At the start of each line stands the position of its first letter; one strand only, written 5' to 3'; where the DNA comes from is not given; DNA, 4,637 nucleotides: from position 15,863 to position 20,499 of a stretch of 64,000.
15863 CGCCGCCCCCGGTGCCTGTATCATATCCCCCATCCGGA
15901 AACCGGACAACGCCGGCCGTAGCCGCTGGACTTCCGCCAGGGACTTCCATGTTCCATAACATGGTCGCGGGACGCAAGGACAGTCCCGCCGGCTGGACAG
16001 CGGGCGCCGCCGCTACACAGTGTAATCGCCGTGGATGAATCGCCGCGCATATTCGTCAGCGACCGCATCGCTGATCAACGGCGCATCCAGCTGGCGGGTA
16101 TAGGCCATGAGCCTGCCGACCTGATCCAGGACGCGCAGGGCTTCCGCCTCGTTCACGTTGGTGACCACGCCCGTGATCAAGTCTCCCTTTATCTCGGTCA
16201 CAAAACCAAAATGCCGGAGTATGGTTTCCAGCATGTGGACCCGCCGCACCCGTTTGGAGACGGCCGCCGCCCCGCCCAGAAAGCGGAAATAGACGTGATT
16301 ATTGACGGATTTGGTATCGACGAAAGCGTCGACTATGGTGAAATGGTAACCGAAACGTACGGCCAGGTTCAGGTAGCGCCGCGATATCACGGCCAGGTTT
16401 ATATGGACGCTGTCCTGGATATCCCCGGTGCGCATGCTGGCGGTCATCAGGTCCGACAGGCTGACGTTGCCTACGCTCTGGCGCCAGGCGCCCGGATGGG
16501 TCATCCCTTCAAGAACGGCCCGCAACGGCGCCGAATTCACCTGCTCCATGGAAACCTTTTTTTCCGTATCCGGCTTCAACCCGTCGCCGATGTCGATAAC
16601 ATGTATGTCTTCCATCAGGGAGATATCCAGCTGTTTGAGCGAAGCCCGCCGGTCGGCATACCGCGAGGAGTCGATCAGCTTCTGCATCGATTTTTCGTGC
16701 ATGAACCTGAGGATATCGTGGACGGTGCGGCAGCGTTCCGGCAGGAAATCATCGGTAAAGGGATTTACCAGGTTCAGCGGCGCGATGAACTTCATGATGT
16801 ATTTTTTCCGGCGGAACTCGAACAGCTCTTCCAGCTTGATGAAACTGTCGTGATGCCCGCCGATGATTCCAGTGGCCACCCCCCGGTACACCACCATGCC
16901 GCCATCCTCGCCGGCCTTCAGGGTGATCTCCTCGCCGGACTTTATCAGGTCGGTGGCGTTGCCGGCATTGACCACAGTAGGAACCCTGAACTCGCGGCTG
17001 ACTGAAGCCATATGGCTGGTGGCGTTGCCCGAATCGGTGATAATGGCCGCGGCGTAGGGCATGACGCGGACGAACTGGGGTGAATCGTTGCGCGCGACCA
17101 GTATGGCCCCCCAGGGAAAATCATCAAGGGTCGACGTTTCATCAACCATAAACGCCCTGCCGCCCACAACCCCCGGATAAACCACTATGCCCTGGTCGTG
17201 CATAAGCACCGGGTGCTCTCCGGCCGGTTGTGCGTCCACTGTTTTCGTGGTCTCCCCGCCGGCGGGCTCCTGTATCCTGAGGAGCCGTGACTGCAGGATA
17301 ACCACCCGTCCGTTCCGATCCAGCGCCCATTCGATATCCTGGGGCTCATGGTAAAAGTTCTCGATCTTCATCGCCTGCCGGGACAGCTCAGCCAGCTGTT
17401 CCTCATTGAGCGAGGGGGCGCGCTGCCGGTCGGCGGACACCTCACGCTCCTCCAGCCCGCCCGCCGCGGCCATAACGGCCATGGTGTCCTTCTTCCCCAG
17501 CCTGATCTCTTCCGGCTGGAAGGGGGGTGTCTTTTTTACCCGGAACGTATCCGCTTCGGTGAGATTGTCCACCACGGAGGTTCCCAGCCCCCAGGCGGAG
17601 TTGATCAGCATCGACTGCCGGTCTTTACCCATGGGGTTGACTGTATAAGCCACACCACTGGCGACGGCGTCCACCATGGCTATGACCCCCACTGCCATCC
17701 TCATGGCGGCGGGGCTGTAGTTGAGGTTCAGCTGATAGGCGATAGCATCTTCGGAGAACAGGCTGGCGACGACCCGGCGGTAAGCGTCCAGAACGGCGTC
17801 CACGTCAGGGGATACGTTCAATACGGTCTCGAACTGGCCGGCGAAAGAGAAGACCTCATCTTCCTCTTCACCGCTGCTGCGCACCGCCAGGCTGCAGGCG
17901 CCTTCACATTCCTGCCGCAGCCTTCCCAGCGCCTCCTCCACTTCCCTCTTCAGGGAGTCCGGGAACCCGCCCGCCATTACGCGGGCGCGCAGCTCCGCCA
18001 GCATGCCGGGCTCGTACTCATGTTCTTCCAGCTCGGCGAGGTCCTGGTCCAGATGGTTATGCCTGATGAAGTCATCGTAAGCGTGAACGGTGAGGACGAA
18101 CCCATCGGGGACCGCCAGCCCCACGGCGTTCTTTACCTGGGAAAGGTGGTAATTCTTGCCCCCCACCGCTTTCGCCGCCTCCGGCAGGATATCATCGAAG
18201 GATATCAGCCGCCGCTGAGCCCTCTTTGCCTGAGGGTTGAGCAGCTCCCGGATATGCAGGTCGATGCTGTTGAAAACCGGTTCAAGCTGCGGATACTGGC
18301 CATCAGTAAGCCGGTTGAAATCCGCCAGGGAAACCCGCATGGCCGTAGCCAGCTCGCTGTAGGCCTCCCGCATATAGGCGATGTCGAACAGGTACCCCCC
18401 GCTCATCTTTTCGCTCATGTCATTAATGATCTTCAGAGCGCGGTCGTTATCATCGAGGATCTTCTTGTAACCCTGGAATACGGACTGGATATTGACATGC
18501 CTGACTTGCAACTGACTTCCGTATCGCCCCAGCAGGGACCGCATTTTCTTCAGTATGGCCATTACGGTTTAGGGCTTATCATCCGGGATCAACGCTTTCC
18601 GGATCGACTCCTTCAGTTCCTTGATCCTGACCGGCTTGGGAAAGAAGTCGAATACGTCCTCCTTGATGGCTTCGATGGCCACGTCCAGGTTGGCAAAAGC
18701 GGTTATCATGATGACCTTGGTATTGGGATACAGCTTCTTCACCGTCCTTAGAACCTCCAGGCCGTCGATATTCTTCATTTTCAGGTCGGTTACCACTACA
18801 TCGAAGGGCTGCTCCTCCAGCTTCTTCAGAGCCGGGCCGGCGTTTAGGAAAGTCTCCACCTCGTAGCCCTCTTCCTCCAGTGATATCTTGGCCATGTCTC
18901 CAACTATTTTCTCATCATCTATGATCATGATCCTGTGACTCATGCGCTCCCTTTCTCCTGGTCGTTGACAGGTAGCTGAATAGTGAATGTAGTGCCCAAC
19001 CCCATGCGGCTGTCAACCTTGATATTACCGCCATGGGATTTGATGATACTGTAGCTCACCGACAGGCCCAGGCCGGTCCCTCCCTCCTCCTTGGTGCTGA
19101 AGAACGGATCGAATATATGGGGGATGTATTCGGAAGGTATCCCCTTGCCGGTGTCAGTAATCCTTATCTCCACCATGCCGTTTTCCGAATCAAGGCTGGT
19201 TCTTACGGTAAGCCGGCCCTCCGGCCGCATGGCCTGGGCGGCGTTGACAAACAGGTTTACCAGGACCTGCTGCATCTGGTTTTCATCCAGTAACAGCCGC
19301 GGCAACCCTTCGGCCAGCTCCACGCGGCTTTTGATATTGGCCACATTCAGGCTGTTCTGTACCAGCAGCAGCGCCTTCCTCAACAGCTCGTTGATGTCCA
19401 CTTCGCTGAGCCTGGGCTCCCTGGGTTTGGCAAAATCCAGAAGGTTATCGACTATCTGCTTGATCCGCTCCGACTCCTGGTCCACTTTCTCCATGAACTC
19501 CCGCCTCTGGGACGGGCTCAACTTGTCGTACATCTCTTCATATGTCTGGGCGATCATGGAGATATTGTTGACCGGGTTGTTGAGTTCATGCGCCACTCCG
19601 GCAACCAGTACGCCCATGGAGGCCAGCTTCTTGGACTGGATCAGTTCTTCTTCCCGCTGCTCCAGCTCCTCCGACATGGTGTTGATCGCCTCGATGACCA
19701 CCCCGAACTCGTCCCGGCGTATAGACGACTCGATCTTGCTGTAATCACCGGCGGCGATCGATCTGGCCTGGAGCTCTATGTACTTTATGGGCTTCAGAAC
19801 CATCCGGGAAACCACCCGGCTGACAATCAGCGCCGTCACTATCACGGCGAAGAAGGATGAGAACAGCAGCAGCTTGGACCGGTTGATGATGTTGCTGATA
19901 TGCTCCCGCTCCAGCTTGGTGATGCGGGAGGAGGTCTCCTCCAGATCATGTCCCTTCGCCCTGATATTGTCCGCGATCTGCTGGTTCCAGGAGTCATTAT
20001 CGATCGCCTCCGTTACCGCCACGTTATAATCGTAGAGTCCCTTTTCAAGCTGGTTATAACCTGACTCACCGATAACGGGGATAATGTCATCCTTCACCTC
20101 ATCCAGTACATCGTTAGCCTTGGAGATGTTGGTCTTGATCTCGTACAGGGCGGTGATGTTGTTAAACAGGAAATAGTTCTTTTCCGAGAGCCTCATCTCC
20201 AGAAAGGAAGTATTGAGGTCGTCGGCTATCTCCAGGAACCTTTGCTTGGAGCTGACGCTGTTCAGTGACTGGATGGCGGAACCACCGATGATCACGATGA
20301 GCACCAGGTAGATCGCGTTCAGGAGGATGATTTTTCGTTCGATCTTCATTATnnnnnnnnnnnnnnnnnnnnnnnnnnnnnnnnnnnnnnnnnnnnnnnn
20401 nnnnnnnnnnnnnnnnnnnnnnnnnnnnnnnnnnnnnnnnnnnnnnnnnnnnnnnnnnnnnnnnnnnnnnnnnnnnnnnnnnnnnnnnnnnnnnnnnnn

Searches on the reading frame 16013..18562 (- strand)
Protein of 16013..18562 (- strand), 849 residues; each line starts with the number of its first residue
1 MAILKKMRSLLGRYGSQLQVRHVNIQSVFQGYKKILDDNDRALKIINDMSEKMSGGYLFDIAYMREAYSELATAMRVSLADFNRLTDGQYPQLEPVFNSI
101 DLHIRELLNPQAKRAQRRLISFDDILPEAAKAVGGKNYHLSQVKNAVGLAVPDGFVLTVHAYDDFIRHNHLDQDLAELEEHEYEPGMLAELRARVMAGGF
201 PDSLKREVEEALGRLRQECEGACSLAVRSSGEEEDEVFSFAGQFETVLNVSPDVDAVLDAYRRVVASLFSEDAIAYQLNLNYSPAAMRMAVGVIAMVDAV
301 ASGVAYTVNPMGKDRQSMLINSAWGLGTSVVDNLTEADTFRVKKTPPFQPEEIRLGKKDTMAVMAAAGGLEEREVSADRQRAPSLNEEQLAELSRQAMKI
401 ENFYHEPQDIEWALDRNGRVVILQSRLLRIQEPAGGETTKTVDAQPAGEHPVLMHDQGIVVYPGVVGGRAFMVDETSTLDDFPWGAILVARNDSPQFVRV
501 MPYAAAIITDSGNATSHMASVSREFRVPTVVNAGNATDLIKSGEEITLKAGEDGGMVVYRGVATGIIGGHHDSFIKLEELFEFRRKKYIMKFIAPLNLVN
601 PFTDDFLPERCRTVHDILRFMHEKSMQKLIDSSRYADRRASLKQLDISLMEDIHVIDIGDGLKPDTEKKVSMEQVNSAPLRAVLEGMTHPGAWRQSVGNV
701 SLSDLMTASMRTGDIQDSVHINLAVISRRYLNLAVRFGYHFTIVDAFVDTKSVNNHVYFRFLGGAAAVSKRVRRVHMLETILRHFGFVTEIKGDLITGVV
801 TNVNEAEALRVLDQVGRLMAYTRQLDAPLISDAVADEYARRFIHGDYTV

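Call 7: search_protein_families(library=pfam, proteins=[window:16013-18562:-], max_evalue=0.001)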
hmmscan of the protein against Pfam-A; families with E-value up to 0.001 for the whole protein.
window:16013-18562:- (849 aa): 2 families
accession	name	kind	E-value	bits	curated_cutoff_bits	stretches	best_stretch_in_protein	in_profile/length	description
PF01326.24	PPDK_N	-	2.6e-74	250.9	27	1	131-432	2-313/328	Pyruvate phosphate dikinase, AMP/ATP-binding domain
PF00391.29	PEP-utilizers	-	6.5e-19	67.8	23.1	1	483-550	2-69/72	PEP-utilising enzyme, mobile domain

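Call 22: search_protein_families(library=ncbifam, proteins=[window:16013-18562:-], max_evalue=0.00001)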
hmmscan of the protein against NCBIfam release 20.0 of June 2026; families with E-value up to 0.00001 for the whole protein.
window:16013-18562:- (849 aa): 23 families
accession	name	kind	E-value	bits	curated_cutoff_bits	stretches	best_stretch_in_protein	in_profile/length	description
NF005057.0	PRK06464.1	equivalog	3e-90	303.4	598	1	116-562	4-464/798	phosphoenolpyruvate synthase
TIGR01418.1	PEP_synth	equivalog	3.3e-87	293.6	739.75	1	121-563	4-461/784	pyruvate, water dikinase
NF004881.0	PRK06241.2-2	equivalog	6.7e-70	236.4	883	2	129-427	15-309/898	phosphoenolpyruvate synthase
NF052631.1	prodigiosin_PigC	equivalog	3e-68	230.6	1300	2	129-431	12-300/883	prodigiosin ligase PigC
NF052632.1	undecylprod_RedH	equivalog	1.8e-64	218.1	1350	2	128-434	12-299/880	undecylprodigiosin ligase RedH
NF004877.0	PRK06241.1-2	subfamily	1.8e-63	215.2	866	2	118-427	4-311/869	phosphoenolpyruvate synthase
NF041857.1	RIF_Ptrans_rph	equivalog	1.4e-61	208.9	999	2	120-428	4-310/864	rifamycin-inactivating phosphotransferase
NF004878.0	PRK06241.1-3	subfamily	1.2e-55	189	945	2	119-427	5-310/891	phosphoenolpyruvate synthase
NF004879.0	PRK06241.1-4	equivalog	1.8e-55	188.5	976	2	120-428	6-312/868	phosphoenolpyruvate synthase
NF004883.0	PRK06241.2-4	equivalog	2.1e-44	151.9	1063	2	117-427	16-326/928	phosphoenolpyruvate synthase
NF000283.1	RPH_KJ151292.1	equivalog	3.6e-44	151.2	1700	2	120-428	7-313/865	rifamycin-inactivating phosphotransferase Rph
NF004880.0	PRK06241.2-1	equivalog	8.8e-41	139.7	972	3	119-343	4-224/837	phosphoenolpyruvate synthase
NF004882.0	PRK06241.2-3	equivalog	4.3e-38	131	850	2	130-341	9-215/827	phosphoenolpyruvate synthase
NF004531.0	PRK05878.1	equivalog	2.7e-18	65.9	456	1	456-563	354-459/534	pyruvate, phosphate dikinase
NF006153.0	PRK08296.1-5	subfamily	5.2e-17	61.5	578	1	457-554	505-601/608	hypothetical protein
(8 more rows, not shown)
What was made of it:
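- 16013..18562 (-): PEP-synthase-like protein (PPDK_N plus a PEP-utilizers swivel domain, with an unassigned C-terminal region of about 300 aa). It lies directly upstream but is not a conserved partner. Calls 7 and 22.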

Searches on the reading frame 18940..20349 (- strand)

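Call 7: search_protein_families(library=pfam, proteins=[window:18940-20349:-], max_evalue=0.001)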
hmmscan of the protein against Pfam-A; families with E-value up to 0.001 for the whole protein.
window:18940-20349:- (469 aa): 3 families
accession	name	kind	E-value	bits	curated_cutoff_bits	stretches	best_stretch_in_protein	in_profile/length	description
PF02518.31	HATPase_c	-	3.5e-28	98.7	26.4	1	355-462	2-110/111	Histidine kinase-, DNA gyrase B-, and HSP90-like ATPase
PF00512.31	HisKA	-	2.3e-14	53.6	26.9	1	246-310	3-64/66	His Kinase A (phospho-acceptor) domain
PF00672.30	HAMP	-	2.3e-11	44.2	25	1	180-231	2-53/53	HAMP domain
